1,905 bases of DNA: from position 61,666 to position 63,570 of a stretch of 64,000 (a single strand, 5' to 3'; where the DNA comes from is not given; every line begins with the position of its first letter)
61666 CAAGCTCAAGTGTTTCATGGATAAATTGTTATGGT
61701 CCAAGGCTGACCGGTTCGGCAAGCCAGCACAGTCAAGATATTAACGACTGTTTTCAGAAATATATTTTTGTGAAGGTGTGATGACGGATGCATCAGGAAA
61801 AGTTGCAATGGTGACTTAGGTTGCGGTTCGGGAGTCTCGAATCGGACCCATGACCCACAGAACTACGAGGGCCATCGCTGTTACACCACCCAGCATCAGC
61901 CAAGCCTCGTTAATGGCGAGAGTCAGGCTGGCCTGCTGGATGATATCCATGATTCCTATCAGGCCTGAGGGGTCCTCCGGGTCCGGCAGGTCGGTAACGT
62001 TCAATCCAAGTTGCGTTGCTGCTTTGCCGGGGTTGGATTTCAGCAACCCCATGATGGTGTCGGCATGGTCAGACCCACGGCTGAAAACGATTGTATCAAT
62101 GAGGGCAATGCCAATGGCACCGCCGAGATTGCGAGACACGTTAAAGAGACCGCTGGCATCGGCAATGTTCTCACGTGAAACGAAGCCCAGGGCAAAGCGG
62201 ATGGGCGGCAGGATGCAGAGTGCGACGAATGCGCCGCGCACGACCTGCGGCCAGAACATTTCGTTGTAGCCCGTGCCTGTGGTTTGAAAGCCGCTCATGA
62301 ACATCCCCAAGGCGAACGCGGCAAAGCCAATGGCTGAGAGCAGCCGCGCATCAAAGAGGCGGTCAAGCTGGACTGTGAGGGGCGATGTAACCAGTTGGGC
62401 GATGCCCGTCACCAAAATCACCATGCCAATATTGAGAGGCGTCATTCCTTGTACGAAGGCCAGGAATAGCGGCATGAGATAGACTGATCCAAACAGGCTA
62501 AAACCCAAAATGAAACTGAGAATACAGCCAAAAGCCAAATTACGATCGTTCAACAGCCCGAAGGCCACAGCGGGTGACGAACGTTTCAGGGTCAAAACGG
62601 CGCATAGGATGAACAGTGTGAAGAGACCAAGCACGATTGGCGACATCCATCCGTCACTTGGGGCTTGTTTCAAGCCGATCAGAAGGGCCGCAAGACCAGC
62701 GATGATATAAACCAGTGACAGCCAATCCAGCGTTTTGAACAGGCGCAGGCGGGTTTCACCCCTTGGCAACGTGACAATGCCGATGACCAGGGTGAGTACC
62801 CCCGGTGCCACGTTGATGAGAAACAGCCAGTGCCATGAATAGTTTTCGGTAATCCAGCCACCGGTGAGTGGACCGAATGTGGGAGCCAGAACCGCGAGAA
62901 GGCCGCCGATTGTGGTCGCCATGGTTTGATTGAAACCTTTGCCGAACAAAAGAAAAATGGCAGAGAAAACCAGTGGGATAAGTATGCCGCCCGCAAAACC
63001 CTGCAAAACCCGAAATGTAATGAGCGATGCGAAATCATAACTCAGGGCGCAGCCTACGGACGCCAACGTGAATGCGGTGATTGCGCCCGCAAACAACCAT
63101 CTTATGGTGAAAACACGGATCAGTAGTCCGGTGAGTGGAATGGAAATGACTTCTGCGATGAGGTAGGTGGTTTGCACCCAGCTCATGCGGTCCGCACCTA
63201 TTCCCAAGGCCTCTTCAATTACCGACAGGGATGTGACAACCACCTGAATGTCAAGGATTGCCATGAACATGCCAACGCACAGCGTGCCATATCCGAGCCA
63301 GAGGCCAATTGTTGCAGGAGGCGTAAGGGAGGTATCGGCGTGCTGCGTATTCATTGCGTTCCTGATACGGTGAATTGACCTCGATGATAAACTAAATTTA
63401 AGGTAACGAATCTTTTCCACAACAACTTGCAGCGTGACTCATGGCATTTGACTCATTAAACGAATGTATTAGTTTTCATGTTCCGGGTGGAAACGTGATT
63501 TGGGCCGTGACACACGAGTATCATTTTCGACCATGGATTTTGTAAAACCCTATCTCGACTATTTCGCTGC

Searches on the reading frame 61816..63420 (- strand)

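Call 49: search_protein_families(library=pfam, proteins=[window:61816-63420:-], max_evalue=0.001)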
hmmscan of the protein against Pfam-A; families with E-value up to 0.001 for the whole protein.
window:61816-63420:- (534 aa): 1 family
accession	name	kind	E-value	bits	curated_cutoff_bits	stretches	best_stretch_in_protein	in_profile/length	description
PF07690.21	MFS_1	-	4.6e-31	108.4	33.4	1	47-437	1-346/347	Major Facilitator Superfamily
